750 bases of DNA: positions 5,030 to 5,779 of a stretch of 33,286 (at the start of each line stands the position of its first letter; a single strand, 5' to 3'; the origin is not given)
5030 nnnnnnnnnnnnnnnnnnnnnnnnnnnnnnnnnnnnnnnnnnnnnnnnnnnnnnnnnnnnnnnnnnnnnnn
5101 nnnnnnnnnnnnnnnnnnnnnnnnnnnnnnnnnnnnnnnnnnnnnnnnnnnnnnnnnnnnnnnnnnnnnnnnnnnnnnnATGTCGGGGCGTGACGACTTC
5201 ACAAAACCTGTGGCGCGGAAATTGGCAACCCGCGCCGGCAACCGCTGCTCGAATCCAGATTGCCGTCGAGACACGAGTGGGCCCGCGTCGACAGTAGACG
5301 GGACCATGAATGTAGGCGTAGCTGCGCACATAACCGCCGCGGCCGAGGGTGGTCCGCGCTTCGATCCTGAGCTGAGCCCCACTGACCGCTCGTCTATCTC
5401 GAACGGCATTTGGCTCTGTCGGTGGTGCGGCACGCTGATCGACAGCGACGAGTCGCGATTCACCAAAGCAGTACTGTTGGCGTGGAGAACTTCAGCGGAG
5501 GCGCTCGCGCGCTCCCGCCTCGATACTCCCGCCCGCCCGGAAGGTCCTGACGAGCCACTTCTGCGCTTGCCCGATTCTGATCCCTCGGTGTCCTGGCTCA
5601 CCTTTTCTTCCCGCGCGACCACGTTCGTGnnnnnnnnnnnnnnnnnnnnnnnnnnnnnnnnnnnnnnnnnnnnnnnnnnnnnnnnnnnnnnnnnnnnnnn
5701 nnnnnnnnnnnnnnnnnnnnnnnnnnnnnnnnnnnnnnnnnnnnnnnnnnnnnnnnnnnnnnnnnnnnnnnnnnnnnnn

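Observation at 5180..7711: HNH-STAND NTPase-TPR protein: Avs-like antiviral candidate with a possibly degenerate nuclease motif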

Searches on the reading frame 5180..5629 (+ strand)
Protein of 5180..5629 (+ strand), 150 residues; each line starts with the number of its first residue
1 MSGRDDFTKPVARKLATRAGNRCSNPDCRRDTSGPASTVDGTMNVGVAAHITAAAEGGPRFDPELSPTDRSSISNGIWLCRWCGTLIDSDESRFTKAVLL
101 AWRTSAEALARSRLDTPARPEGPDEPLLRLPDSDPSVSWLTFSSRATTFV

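Call 6: search_solved_structures(query=window:5180-5629:+, max_evalue=1, show_alignments=4)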
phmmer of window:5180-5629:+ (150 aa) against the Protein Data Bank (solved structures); distinct sequences matched with E-value up to 1: 4.
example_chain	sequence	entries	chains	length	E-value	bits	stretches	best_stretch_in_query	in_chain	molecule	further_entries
9om4_A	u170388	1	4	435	5e-08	36.5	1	15-126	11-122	HNH endonuclease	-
8ysq_A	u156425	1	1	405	0.00036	24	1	10-111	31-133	SAVED domain-containing protein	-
7rwk_A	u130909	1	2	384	0.00041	23.8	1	15-90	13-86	SAVED domain-containing protein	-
7rwm_A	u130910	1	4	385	0.67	13.3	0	39-109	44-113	SAVED domain-containing protein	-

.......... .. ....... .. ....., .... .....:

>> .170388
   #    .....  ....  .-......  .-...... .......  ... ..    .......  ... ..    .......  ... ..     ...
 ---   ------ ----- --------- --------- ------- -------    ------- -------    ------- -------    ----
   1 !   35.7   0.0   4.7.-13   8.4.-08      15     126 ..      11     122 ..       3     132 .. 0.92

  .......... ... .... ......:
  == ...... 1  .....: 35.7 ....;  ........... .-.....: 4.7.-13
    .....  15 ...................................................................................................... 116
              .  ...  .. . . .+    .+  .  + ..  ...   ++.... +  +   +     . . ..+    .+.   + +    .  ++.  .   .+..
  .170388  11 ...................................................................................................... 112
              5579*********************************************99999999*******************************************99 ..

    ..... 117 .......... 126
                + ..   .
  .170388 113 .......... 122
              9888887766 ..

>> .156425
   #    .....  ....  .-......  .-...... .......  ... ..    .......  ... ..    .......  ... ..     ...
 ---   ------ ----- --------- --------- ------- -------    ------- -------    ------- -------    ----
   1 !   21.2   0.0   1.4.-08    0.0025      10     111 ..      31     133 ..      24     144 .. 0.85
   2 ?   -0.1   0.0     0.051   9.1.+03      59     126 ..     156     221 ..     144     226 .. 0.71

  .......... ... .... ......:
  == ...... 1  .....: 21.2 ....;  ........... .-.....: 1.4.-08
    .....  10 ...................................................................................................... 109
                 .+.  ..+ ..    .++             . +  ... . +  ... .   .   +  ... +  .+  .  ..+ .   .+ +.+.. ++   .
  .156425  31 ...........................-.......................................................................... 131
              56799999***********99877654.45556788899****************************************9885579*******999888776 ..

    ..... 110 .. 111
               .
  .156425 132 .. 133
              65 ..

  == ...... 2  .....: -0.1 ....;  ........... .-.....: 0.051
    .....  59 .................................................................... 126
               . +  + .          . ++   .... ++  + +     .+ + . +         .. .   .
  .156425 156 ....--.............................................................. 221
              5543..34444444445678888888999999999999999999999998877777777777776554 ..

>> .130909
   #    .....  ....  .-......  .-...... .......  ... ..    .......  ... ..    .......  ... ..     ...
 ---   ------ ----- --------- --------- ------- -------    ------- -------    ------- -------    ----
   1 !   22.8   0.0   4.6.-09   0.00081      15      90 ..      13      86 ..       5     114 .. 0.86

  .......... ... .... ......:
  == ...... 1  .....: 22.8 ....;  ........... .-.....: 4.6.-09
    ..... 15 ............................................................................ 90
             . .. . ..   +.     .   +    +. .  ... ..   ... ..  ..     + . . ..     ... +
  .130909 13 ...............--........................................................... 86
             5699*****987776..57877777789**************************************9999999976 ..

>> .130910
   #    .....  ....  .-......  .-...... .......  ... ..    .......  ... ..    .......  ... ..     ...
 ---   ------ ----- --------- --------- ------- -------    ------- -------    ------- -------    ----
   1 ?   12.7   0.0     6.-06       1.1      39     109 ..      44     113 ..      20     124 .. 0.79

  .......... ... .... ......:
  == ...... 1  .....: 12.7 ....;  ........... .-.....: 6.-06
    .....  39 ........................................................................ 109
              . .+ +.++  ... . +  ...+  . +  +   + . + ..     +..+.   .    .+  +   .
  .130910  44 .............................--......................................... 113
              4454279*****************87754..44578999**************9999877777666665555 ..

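Call 42: find_homologous_proteins(query=window:5180-5554:+, max_evalue=0.001)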
Query window:5180-5554:+ (125 aa): 845 proteins with E <= 0.001 among 910 candidates; the best 120 are listed.
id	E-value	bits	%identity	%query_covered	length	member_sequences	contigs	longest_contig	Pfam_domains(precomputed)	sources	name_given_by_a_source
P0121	7.4e-49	183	65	100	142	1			-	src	-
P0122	5.5e-48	180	65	100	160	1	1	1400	-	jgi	jgi:hypothetical protein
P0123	8.7e-45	170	66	91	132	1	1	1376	-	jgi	-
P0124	1.4e-43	166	63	97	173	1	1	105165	-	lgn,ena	-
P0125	2.4e-42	162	60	100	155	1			-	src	-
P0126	7.7e-38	148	56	93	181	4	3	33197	-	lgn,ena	-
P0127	1.6e-37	146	63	84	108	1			-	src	-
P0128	1.8e-37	146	56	93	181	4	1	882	-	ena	-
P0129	4.8e-37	145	56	93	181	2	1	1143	-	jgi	jgi:hypothetical protein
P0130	8.5e-37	144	56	94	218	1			-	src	-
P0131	1.7e-36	143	58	96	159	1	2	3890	-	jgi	jgi:hypothetical protein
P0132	2.3e-36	143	55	94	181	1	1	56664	-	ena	-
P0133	4.6e-36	142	55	94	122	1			-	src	-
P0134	6.4e-36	141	57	90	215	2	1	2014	-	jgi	jgi:hypothetical protein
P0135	9.5e-36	141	59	82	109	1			-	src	-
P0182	1.0e-32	131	52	98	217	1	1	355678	-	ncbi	ncbi:MAG: hypothetical protein AB7Q81_12840 [Gammaproteobacteria bacterium]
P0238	2.7e-31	126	52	90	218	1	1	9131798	-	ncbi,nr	ncbi:MAG: hypothetical protein JSV88_24960 [Candidatus Aminicenantes bacterium]|nr:MAG: hypothetical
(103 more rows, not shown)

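Call 47: find_encoding_contigs(protein=P0182, flank=6000, max_places=1)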
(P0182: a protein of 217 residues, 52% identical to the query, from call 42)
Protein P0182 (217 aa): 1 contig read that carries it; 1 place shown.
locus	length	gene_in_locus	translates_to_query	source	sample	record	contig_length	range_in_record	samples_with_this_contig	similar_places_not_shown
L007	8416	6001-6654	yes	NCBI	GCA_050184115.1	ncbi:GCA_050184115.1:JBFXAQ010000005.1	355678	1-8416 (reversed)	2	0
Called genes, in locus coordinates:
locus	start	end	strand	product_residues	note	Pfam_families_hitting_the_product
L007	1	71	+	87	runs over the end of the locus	-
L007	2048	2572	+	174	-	-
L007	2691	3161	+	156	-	PF22481:DUF6985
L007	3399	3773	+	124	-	-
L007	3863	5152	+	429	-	-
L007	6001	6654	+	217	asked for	-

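Call 48: find_encoding_contigs(protein=P0238, flank=6000, max_places=1)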
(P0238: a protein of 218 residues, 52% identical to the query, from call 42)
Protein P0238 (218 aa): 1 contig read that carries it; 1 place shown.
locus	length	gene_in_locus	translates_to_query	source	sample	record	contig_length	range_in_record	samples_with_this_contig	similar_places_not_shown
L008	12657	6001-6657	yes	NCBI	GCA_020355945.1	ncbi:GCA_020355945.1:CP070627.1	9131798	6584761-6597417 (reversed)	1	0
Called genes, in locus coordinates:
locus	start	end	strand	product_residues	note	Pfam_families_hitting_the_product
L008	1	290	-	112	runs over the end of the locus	-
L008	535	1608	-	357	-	PF00089:Trypsin, PF13365:Trypsin_2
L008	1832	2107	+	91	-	-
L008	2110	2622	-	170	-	-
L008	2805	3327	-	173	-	-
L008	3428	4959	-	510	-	PF01266:DAO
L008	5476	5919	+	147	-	PF19935:DUF6398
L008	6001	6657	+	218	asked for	-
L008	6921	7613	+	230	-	PF01582:TIR, PF13676:TIR_2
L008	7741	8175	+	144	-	PF10604:Polyketide_cyc2, PF03364:Polyketide_cyc (weak)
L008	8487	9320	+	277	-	-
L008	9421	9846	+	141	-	PF13673:Acetyltransf_10, PF00583:Acetyltransf_1, PF13508:Acetyltransf_7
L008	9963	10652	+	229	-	-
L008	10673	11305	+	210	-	-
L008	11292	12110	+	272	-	-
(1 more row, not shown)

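Call 55: predict_structure(alignment_id=A3)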
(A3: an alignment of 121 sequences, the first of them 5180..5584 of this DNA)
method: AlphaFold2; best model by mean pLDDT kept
length: 135 residues; sequences in the alignment: 121
mean_pLDDT: 87.6   pTM: 0.77
mean pLDDT of the five models: 87.6, 87.0, 86.2, 81.1, 80.7
residues with pLDDT >= 90: 88; 70-90: 25; 50-70: 18; < 50: 4
segments of 3 or more residues with pLDDT < 50: none
pLDDT, mean of each block of 10 residues (from residue 1): 77 97 97 89 93 88 92 97 95 95 98 79 57 56
secondary structure, 60 per line:
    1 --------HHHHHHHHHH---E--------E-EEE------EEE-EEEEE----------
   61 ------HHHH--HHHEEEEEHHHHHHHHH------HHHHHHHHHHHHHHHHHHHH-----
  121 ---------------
elements in order: H9-18 E33-35 E42-44 E46-50 H67-70 E76-80 H81-89 H96-115

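Call 59: fold_search(model_id=the predicted structure, library=pdb)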
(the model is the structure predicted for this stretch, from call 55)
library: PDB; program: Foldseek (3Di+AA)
matches with E <= 10: 69; with E <= 0.001: 8
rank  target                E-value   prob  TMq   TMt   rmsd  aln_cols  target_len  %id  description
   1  8fmf_A                8.7e-06  1.00  0.69  0.26   2.8       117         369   23  Structure of CBASS Cap5 from Pseudomonas syringae as an activated tetramer with the cyclic dinucleotide 3'2'-c-diAMP l (released 2024-02-07)
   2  8fmh_C                1.1e-05  1.00  0.67  0.26   2.9       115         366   23  Structure of CBASS Cap5 from Pseudomonas syringae as an activated tetramer with the cyclic dinucleotide 3'2'-c-dGAMP l (released 2024-02-07)
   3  8fmf_C                1.1e-05  1.00  0.70  0.27   2.8       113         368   22  Structure of CBASS Cap5 from Pseudomonas syringae as an activated tetramer with the cyclic dinucleotide 3'2'-c-diAMP l (released 2024-02-07)
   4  9dih_A                1.4e-05  1.00  0.67  0.26   2.8       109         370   21  CBASS Pseudomonas syringae Cap5 tetramer with DNA duplex and 3'2'-c-diAMP cyclic dinucleotide ligand (released 2025-06-18)
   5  8fmh_E                1.8e-05  1.00  0.68  0.27   2.9       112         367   22  Structure of CBASS Cap5 from Pseudomonas syringae as an activated tetramer with the cyclic dinucleotide 3'2'-c-dGAMP l (released 2024-02-07)
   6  9dif_A                2.0e-05  1.00  0.68  0.26   2.8       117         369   22  CBASS Pseudomonas syringae Cap5 tetramer with DNA duplex and 3'2'-c-GAMP cyclic dinucleotide ligand (released 2025-06-18)
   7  7rwk_A                8.4e-05  1.00  0.60  0.23   3.5       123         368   24  Structure of Cap5 from Asticcacaulis sp. (released 2021-11-10)
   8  7rwm_A                7.2e-04  1.00  0.54  0.22   4.8       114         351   21  Structure of Cap5 from Lactococcus lactis (released 2021-11-10)
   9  7rwm_B                1.1e-03  1.00  0.54  0.22   4.7       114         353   21  Structure of Cap5 from Lactococcus lactis (released 2021-11-10)
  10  7rwm_C                1.8e-03  1.00  0.52  0.21   5.5       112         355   20  Structure of Cap5 from Lactococcus lactis (released 2021-11-10)
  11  9dih_B                3.4e-03  1.00  0.55  0.23   5.9       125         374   19  CBASS Pseudomonas syringae Cap5 tetramer with DNA duplex and 3'2'-c-diAMP cyclic dinucleotide ligand (released 2025-06-18)
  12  5zmm_C                3.4e-03  1.00  0.48  0.15   4.5       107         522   20  Structure of the Type IV phosphorothioation-dependent restriction endonuclease ScoMcrA (released 2018-09-26)
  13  7rwm_D                4.4e-03  1.00  0.53  0.22   5.5       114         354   20  Structure of Cap5 from Lactococcus lactis (released 2021-11-10)
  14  5zmm_A                4.7e-03  1.00  0.43  0.13   4.6        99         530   21  Structure of the Type IV phosphorothioation-dependent restriction endonuclease ScoMcrA (released 2018-09-26)
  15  8fm1_G                5.8e-03  1.00  0.48  0.20   5.2       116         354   20  Structure of CBASS Cap5 from Pseudomonas syringae in the absence of a ligand (apo form dimer) (released 2024-02-07)
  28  8fmh_D                2.0e-02  1.00  0.49  0.20   5.6       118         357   16  Structure of CBASS Cap5 from Pseudomonas syringae as an activated tetramer with the cyclic dinucleotide 3'2'-c-dGAMP l (released 2024-02-07)
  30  8fmf_D                2.9e-02  1.00  0.50  0.21   5.2       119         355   15  Structure of CBASS Cap5 from Pseudomonas syringae as an activated tetramer with the cyclic dinucleotide 3'2'-c-diAMP l (released 2024-02-07)
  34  8fmh_B                4.3e-02  1.00  0.51  0.21   4.6       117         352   16  Structure of CBASS Cap5 from Pseudomonas syringae as an activated tetramer with the cyclic dinucleotide 3'2'-c-dGAMP l (released 2024-02-07)
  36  8fmf_B                6.8e-02  0.99  0.50  0.20   5.2       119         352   16  Structure of CBASS Cap5 from Pseudomonas syringae as an activated tetramer with the cyclic dinucleotide 3'2'-c-diAMP l (released 2024-02-07)
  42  8fmh_H                2.5e-01  0.82  0.45  0.19   5.4       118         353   14  Structure of CBASS Cap5 from Pseudomonas syringae as an activated tetramer with the cyclic dinucleotide 3'2'-c-dGAMP l (released 2024-02-07)
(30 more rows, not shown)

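Call 70: search_solved_structures(query=A3, max_evalue=0.1, show_alignments=5)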
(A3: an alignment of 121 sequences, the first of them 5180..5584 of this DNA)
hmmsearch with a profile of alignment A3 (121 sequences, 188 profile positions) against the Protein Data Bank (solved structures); distinct sequences matched with E-value up to 0.1: 5.
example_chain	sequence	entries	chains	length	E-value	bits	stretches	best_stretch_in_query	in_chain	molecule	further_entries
9om4_A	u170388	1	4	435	1.6e-16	64.2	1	10-126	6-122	HNH endonuclease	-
7rwm_A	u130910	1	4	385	2.2e-09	40.9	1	41-128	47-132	SAVED domain-containing protein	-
8ysq_A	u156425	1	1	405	7.8e-09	39.1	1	8-123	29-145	SAVED domain-containing protein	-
7rwk_A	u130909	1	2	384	3.9e-08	36.9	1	4-119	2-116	SAVED domain-containing protein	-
8fm1_A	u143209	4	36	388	0.0036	20.7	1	43-100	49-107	SAVED domain-containing protein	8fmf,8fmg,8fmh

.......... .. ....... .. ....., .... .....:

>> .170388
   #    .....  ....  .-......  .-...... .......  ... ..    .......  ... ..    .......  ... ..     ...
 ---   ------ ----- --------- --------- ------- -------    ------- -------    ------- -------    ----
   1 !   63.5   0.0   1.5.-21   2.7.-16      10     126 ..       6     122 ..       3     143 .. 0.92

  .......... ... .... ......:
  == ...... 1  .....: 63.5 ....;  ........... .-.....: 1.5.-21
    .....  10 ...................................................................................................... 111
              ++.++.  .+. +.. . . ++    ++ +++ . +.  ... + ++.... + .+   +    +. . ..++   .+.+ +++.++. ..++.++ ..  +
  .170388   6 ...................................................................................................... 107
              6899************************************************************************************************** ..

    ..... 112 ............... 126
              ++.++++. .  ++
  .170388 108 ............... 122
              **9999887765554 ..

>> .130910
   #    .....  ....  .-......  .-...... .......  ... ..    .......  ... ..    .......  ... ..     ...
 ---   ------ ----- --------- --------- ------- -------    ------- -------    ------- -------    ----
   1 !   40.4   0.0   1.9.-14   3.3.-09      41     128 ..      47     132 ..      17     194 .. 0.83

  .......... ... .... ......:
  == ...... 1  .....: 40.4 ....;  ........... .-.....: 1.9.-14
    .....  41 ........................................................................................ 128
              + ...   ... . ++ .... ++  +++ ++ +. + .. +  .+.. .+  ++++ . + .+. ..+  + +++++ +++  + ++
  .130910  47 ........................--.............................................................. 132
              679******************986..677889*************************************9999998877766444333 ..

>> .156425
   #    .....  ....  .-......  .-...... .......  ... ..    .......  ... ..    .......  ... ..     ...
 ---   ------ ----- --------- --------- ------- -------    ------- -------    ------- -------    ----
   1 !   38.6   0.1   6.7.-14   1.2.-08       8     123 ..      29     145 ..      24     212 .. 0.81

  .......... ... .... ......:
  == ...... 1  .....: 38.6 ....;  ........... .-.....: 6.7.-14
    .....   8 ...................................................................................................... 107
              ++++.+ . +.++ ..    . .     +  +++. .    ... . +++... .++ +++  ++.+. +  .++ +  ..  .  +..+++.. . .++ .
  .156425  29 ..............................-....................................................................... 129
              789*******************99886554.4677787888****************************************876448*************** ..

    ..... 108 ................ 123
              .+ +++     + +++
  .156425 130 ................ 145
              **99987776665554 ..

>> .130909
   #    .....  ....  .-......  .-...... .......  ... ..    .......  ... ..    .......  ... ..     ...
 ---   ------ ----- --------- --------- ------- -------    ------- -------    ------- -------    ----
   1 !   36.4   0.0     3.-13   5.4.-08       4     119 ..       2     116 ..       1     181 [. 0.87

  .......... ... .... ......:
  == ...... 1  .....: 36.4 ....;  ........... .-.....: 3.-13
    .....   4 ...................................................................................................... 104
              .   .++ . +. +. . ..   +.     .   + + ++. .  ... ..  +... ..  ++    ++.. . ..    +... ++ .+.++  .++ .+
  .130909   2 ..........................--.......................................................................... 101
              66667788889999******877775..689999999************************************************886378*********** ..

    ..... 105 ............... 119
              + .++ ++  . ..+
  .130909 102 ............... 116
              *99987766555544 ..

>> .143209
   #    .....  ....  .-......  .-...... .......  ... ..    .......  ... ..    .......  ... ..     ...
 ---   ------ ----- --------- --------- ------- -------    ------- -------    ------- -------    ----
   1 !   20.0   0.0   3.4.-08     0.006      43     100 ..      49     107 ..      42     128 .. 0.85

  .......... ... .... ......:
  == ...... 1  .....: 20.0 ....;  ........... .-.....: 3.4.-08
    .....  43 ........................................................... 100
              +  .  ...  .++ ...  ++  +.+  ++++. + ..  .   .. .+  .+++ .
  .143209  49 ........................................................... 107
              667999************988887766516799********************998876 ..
